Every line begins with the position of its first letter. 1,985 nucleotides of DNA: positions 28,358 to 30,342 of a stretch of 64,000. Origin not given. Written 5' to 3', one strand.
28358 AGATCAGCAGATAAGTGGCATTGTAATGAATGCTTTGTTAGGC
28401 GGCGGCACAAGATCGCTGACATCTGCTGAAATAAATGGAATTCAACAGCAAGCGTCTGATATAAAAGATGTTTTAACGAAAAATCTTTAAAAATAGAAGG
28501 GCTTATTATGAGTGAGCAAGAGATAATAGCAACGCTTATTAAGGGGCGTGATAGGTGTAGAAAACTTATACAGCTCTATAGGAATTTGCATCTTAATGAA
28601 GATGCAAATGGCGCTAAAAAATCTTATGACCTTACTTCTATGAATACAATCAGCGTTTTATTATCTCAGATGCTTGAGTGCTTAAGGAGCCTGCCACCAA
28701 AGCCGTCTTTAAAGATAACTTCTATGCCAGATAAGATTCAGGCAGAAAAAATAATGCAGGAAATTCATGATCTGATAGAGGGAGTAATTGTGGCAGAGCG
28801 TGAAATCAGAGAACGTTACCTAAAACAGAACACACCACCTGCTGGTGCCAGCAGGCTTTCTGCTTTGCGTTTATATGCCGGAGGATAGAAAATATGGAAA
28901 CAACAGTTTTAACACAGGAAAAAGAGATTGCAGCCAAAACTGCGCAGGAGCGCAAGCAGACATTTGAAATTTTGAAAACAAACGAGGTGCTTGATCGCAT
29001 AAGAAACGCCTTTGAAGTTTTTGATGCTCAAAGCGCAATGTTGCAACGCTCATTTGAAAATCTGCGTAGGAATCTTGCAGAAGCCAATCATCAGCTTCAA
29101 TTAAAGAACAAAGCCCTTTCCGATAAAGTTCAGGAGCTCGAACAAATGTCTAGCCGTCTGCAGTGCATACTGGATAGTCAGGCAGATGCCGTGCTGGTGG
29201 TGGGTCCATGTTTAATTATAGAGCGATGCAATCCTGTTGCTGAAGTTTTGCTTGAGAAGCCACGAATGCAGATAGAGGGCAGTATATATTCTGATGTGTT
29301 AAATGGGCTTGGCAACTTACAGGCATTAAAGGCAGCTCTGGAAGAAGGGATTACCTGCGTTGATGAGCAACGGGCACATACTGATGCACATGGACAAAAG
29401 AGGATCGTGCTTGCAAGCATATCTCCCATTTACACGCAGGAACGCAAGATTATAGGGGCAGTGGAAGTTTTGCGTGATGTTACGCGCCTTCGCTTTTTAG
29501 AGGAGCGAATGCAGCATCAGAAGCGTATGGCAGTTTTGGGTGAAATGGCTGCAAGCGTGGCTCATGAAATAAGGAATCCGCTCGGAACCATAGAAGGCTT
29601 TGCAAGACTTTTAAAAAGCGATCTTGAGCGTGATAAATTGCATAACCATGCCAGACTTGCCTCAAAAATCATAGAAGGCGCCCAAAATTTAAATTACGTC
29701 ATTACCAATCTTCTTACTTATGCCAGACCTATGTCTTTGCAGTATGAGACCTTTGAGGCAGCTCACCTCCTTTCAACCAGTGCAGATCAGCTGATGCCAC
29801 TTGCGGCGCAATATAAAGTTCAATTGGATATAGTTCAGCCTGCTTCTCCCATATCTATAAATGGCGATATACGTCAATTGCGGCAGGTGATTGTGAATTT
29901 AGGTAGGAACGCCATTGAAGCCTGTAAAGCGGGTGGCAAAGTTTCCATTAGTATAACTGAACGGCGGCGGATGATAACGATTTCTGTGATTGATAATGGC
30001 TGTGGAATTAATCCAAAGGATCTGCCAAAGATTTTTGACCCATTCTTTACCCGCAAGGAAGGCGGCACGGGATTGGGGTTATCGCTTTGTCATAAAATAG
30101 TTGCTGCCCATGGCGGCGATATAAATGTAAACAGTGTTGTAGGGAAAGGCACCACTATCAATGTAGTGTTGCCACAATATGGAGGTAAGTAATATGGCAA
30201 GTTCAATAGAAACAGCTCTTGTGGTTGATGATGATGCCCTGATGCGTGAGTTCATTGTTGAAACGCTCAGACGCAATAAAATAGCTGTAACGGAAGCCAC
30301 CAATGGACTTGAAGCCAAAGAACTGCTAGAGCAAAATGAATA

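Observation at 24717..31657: LysM / REC-STAS / TPR / small-protein block fused in front of the sigma-54 two-component system that drives the flagellar rod operon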

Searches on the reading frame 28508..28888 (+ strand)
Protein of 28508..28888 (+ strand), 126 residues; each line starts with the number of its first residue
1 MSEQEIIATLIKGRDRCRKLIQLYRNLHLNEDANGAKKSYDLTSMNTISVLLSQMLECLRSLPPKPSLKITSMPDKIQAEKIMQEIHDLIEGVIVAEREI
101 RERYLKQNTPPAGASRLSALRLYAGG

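Call 3: search_protein_families(library=pfam, proteins=[window:28508-28888:+], max_evalue=0.01)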
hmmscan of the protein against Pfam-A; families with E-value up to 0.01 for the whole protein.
window:28508-28888:+ (126 aa): 0 families

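Call 9: search_protein_families(library=ncbifam, proteins=[window:28508-28888:+], max_evalue=0.01)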
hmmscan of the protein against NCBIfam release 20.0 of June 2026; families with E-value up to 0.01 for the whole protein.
window:28508-28888:+ (126 aa): 0 families

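Call 53: find_homologous_proteins(query=A6, max_evalue=0.01)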
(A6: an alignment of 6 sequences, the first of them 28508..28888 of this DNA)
Query A6 (6 sequences) (126 aa, profile of the alignment): 42 proteins with E <= 0.01 among 3259 candidates.
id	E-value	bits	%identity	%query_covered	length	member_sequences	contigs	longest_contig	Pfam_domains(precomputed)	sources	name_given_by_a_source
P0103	8.3e-56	205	84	100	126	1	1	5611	-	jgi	jgi:hypothetical protein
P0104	1.1e-54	202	100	100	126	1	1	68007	-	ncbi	-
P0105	3.9e-53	197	40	100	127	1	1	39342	-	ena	-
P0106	1.4e-50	188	44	100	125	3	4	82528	-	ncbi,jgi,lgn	-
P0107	7.8e-50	186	49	98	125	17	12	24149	-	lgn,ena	-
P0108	9.1e-46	173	46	98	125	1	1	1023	-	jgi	jgi:hypothetical protein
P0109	1.0e-45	173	46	98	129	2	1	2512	-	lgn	-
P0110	1.1e-44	169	45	99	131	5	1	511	-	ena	-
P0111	1.6e-44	169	44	98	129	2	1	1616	-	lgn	-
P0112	2.3e-44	168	46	98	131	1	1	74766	-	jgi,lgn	jgi:hypothetical protein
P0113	2.8e-44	168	44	98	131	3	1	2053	-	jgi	jgi:hypothetical protein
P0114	2.0e-43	165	44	98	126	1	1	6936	-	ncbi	ncbi:MAG: hypothetical protein V2A34_14825 [Lentisphaerota bacterium]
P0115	4.8e-43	164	44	98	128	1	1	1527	-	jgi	jgi:hypothetical protein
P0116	5.3e-43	164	46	98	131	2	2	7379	-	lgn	-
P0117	1.9e-42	162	29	80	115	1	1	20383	-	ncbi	-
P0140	6.8e-19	86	32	81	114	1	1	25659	-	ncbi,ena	-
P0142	6.6e-18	83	25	91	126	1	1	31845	-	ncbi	-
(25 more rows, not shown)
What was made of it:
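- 28508..28888 (+): p126, a small cytoplasmic helical protein found only in PVC bacteria. Its predicted fold is a three-helix bundle resembling FlgN/FliT. The family comprises 42 protein clusters, all unnamed (call 53).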

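Call 63: predict_structure(alignment_id=A7)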
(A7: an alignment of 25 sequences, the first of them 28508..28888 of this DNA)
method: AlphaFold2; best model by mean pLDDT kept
length: 126 residues; sequences in the alignment: 25
mean_pLDDT: 76.8   pTM: 0.59
mean pLDDT of the five models: 76.8, 76.2, 76.0, 75.7, 75.3
residues with pLDDT >= 90: 0; 70-90: 91; 50-70: 35; < 50: 0
segments of 3 or more residues with pLDDT < 50: none
pLDDT, mean of each block of 10 residues (from residue 1): 81 86 78 57 77 83 77 84 88 84 71 62 63
secondary structure, 60 per line:
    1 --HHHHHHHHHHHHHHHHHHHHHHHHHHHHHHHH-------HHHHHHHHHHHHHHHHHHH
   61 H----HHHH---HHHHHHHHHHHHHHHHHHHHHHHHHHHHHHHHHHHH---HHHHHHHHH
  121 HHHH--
elements in order: H3-34 H42-61 H66-69 H73-108 H112-124
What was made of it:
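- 28508..28888 (+): AF2 model pLDDT 77 (call 63).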

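Call 66: find_encoding_contigs(protein=P0142, flank=10000, max_places=1)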
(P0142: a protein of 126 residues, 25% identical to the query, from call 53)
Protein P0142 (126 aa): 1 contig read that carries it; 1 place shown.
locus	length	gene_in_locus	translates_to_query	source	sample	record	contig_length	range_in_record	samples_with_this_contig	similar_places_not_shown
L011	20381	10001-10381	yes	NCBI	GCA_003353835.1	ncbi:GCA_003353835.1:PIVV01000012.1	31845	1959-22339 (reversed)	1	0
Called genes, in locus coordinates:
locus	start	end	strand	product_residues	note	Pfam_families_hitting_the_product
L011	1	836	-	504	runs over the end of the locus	PF02518:HATPase_c, PF00072:Response_reg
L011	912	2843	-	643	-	PF13522:GATase_6, PF13537:GATase_7, PF00733:Asn_synthase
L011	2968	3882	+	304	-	-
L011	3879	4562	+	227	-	PF02518:HATPase_c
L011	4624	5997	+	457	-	PF00072:Response_reg, PF00158:Sigma54_activat, PF14532:Sigma54_activ_2, PF00004:AAA (weak), PF07724:AAA_2, PF07728:AAA_5 (weak), PF25601:AAA_lid_14, PF02954:HTH_8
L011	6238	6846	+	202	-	-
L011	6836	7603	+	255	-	PF00072:Response_reg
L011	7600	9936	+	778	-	PF07719:TPR_2 (faint)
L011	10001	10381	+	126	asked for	-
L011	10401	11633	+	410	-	PF08448:PAS_4, PF13426:PAS_9 (weak), PF00512:HisKA, PF02518:HATPase_c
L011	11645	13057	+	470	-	PF00072:Response_reg, PF00158:Sigma54_activat, PF14532:Sigma54_activ_2, PF07724:AAA_2 (faint), PF25601:AAA_lid_14, PF02954:HTH_8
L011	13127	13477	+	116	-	PF00460:Flg_bb_rod (weak)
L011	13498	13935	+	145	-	PF00460:Flg_bb_rod (weak), PF06429:Flg_bbr_C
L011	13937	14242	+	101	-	PF02049:FliE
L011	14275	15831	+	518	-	PF01514:YscJ_FliF, PF08345:YscJ_FliF_C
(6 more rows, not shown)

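Call 67: find_encoding_contigs(protein=P0140, flank=10000, max_places=1)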
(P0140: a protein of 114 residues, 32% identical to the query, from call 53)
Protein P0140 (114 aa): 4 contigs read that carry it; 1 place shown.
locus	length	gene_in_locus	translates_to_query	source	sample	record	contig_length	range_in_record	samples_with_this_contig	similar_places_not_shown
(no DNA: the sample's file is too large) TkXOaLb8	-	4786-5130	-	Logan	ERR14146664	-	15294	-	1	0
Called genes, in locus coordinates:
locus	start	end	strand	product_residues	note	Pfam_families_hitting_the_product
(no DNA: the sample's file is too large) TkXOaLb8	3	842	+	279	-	?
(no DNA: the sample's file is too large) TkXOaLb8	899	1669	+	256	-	-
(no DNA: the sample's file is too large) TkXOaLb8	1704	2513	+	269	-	PF00072:Response_reg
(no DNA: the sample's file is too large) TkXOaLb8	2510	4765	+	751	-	-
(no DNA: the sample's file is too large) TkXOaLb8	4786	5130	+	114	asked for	-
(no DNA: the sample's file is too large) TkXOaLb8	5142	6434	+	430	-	PF13188:PAS_8 (faint), PF00989:PAS, PF08448:PAS_4, PF13426:PAS_9, PF00512:HisKA, PF02518:HATPase_c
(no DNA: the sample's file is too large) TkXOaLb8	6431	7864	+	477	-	PF00072:Response_reg, PF00158:Sigma54_activat, PF14532:Sigma54_activ_2, PF07728:AAA_5 (weak), PF25601:AAA_lid_14, PF02954:HTH_8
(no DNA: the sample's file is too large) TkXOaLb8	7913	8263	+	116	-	PF00460:Flg_bb_rod (weak)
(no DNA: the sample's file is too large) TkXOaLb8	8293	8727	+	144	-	PF00460:Flg_bb_rod, PF06429:Flg_bbr_C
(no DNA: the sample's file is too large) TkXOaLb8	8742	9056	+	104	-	PF02049:FliE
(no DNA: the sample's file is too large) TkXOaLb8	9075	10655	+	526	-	PF01514:YscJ_FliF, PF08345:YscJ_FliF_C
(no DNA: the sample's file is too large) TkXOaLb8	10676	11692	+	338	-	PF03448:MgtE_N (faint), PF14842:FliG_N, PF14841:FliG_M, PF01706:FliG_C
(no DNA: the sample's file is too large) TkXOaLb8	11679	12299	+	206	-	PF02108:FliH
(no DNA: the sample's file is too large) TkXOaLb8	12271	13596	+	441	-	PF00006:ATP-synt_ab, PF18269:T3SS_ATPase_C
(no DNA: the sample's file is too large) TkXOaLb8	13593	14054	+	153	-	PF02050:FliJ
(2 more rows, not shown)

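Call 68: fold_search(model_id=the predicted structure, library=pdb)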
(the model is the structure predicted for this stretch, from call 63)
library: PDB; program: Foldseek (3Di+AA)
matches with E <= 10: 284; with E <= 0.001: 0
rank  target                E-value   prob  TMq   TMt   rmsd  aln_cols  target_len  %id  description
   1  2dnx_MODEL_1_A        3.4e-02  1.00  0.59  0.58   4.8       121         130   16  Solution structure of RSGI RUH-063, an N-terminal domain of Syntaxin 12 from human cDNA (released 2006-10-26)
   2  9cru_K                4.0e-02  0.99  0.52  0.33   4.3       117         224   14  Y20S (Sec18-Sec17-Sec9-Sso1-Snc1) EDTA - Class 1 (released 2025-08-27)
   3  1ez3_B                9.8e-02  0.96  0.46  0.47   6.1       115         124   13  CRYSTAL STRUCTURE OF THE NEURONAL T-SNARE SYNTAXIN-1A (released 2000-06-07)
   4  3lg7_A                1.2e-01  0.97  0.53  0.53   4.7       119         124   13  Crystal structure of HIV epitope-scaffold 4E10_S0_1EZ3A_002_C (released 2010-09-22)
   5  1ez3_A                1.3e-01  0.98  0.51  0.52   5.1       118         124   12  CRYSTAL STRUCTURE OF THE NEURONAL T-SNARE SYNTAXIN-1A (released 2000-06-07)
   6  5m4y_E                1.5e-01  0.98  0.53  0.40   4.1       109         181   15  Crystal structure of the Sec3/Sso2 complex at 2.20 angstrom resolution (released 2017-02-08)
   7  3lg7_C                2.2e-01  0.94  0.54  0.55   4.5       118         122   14  Crystal structure of HIV epitope-scaffold 4E10_S0_1EZ3A_002_C (released 2010-09-22)
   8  9qwr_A                2.7e-01  0.85  0.50  0.41   5.9       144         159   10  MIC60 helical bundle dimer (released 2026-02-25)
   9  5oqj_1                2.8e-01  0.96  0.51  0.16   4.9       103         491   10  STRUCTURE OF YEAST TRANSCRIPTION PRE-INITIATION COMPLEX WITH TFIIH (released 2018-04-25)
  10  5oqm_1                3.0e-01  0.96  0.51  0.16   4.9       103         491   10  STRUCTURE OF YEAST TRANSCRIPTION PRE-INITIATION COMPLEX WITH TFIIH AND CORE MEDIATOR (released 2018-05-09)
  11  5ica_A                3.0e-01  0.16  0.23  0.19  15.9       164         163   10  Structure of the CTD complex of UTP12, Utp13, Utp1 and Utp21 (released 2016-07-06)
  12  7udc_B                3.2e-01  0.85  0.52  0.33  11.7       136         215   12  cryo-EM structures of a synaptobrevin-Munc18-1-syntaxin-1 complex class1 (released 2022-04-06)
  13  1s94_B                3.4e-01  0.91  0.52  0.54   4.2       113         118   12  Crystal structure of the Habc domain of neuronal syntaxin from the squid Loligo pealei (released 2004-05-11)
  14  5m4y_A                3.6e-01  0.92  0.52  0.40   4.2       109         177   14  Crystal structure of the Sec3/Sso2 complex at 2.20 angstrom resolution (released 2017-02-08)
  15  7q83_D                3.8e-01  0.89  0.52  0.44  10.1       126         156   13  Crystal structure of S. cerevisiae Sso2 in complex with the pleckstrin homology domain of Sec3 (released 2022-08-31)
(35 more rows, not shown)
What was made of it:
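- On FlgN/FliT flagellar export chaperones (for p126): Foldseek finds nothing significant (call 68).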

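Call 72: find_related_loci(query=A7, collection=metagenome_contigs, flank=10000)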
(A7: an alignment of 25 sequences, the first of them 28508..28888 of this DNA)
Query A7 (126 aa) in metagenome_contigs; peptide patterns used: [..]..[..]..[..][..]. (x = any residue, [..] = any of these).
59 stretches matched a pattern; 2 encode a relative of the query (tblastn E <= 1e-3); 2 distinct loci.
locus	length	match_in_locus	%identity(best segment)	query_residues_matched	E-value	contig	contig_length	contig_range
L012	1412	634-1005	45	1-124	9e-35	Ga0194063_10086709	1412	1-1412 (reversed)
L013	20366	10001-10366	44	1-125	1e-29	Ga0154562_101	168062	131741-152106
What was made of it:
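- Tried and rejected: The second scan, with p126, added two loci (call 72).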

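Call 98: search_protein_families(library=pfam, proteins=[window:28508-28888:+], max_evalue=1)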
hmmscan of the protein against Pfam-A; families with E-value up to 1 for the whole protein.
window:28508-28888:+ (126 aa): 1 family
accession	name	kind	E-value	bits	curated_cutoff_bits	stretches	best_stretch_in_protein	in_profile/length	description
PF12464.13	Mac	-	0.01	16.5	22.1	1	9-29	15-35/53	Maltose acetyltransferase hexapeptide capping motif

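Call 110: search_solved_structures(query=A7, max_evalue=10)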
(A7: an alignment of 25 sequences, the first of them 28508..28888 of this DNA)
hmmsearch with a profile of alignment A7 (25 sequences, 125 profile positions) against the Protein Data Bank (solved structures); distinct sequences matched with E-value up to 10: 9.
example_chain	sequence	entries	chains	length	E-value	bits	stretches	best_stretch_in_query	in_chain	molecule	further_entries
7jh6_A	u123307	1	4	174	0.0054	20.2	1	19-75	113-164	Two-domain di-Zn(II) and porphyrin-binding protein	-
2ic7_A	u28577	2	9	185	0.0069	19.8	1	9-34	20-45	Maltose transacetylase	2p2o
6vli_A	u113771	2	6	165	0.043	17.3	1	41-103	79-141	Regulatory protein CII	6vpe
6vmh_B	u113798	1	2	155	0.059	16.9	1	40-98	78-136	Regulatory protein CII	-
8cgn_B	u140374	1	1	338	0.081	16.4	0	25-63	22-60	60S ribosomal protein L17-A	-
5tgw_A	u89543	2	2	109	0.25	14.8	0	19-64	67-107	PS1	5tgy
8vis_A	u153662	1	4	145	0.76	13.3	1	45-86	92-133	Transmembrane protease serine 11D non-catalytic chain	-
3srt_A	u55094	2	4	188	1.1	12.8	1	9-36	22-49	Maltose O-acetyltransferase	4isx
7upo_A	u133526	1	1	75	1.8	12.1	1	38-93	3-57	DHT03 protein A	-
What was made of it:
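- On FlgN/FliT flagellar export chaperones (for p126): No FlgN or FliT among solved-structure sequence matches (call 110).
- Closest known: FliT and FlgN flagellar export chaperones. Different: There is no sequence similarity (calls 98, 110).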

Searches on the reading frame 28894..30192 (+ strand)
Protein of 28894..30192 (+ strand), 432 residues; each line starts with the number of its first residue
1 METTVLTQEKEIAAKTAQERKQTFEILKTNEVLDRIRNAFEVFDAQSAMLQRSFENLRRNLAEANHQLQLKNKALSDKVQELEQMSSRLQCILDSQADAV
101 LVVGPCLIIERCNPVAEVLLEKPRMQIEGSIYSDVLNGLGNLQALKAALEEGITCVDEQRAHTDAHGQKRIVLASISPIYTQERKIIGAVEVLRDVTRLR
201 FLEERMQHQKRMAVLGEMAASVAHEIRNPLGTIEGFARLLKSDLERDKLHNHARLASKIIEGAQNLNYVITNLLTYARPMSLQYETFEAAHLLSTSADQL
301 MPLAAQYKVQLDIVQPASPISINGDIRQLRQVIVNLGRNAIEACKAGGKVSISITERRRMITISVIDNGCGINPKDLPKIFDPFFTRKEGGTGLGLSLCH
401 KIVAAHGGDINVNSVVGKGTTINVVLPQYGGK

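Call 3: search_protein_families(library=pfam, proteins=[window:28894-30192:+], max_evalue=0.01)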
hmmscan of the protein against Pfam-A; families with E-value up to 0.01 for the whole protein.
window:28894-30192:+ (432 aa): 8 families
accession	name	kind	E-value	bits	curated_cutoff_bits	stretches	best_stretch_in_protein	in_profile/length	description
PF02518.31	HATPase_c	-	1.6e-30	106.2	26.4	1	324-428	1-109/111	Histidine kinase-, DNA gyrase B-, and HSP90-like ATPase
PF00512.31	HisKA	-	8.9e-12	45.3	26.9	1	215-278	2-62/66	His Kinase A (phospho-acceptor) domain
PF08448.16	PAS_4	-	3.6e-09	37.3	23.1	1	93-200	1-109/110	PAS fold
PF13426.13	PAS_9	-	1.7e-08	35.1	27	1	99-197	3-102/103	PAS domain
PF14501.12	HATPase_c_5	-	0.00055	20.2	22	1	329-413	6-89/102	GHKL domain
PF00989.32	PAS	-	0.0011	19.4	22.6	1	88-196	2-113/113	PAS fold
PF13581.12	HATPase_c_2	-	0.0045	17.4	27.4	0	338-406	41-112/127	Histidine kinase-like ATPase domain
PF13589.12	HATPase_c_3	-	0.009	16.5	25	0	330-382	4-55/137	Histidine kinase-, DNA gyrase B-, and HSP90-like ATPase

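Call 9: search_protein_families(library=ncbifam, proteins=[window:28894-30192:+], max_evalue=0.01)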
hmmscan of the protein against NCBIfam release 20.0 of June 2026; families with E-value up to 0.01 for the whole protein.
window:28894-30192:+ (432 aa): 91 families (the best 25 are shown)
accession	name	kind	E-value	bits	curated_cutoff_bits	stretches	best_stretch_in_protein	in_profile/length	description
NF008468.0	PRK11360.1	equivalog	4.4e-82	276.4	646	1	56-428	237-608/616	two-component system sensor histidine kinase AtoS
NF010411.0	PRK13837.1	equivalog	9.1e-55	186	647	1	186-428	421-675/828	two-component system VirA-like sensor kinase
NF046044.1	PnpS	equivalog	1.2e-54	185.9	400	1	52-427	20-390/390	two-component system histidine kinase PnpS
NF007688.0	PRK10364.1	equivalog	1.1e-53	182.6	479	1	199-428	224-451/460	two-component system sensor histidine kinase ZraS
NF053867.1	SprKinKinDBac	equivalog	1.8e-46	158.7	775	1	202-428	272-497/500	sporulation kinase KinD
NF033092.0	HK_WalK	equivalog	3.7e-44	151.3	725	1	73-427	244-593/594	cell wall metabolism sensor histidine kinase WalK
TIGR02966.1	phoR_proteo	equivalog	6.5e-43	147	334.2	1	83-425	2-332/333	phosphate regulon sensor histidine kinase PhoR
NF052574.1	HisKinEspCMyxo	equivalog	1.1e-37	129.6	1200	1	143-428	346-637/785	serine histidine kinase EspC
NF008293.1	PRK11073.1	equivalog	2.2e-36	125.8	240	1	88-427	8-346/349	nitrogen regulation protein NR(II)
NF047497.1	HK_LIC_12097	equivalog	2.3e-34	118.7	500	1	165-427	101-365/367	LIC_12097 family sensor histidine kinase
NF052573.1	HisKinEspAMyxo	equivalog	3.8e-32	111.2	1400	1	82-426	249-609/755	serine histidine kinase EspA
NF046020.1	HisKinCckABruc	equivalog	3e-31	108.1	1000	1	144-429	409-708/868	cell cycle histidine kinase CckA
NF041735.1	hist_kin_RppB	equivalog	5.1e-31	107.9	400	1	218-427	219-438/438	two-component system sensor histidine kinase RppB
TIGR02956.1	TMAO_torS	equivalog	5.2e-31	107.6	676.5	1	220-427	469-681/967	TMAO reductase system sensor histidine kinase/response regulator TorS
NF047874.1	MASE3_PAS_HK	subfamily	5.9e-31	107.9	560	2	323-428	514-625/655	MASE3 domain-containing sensor histidine kinase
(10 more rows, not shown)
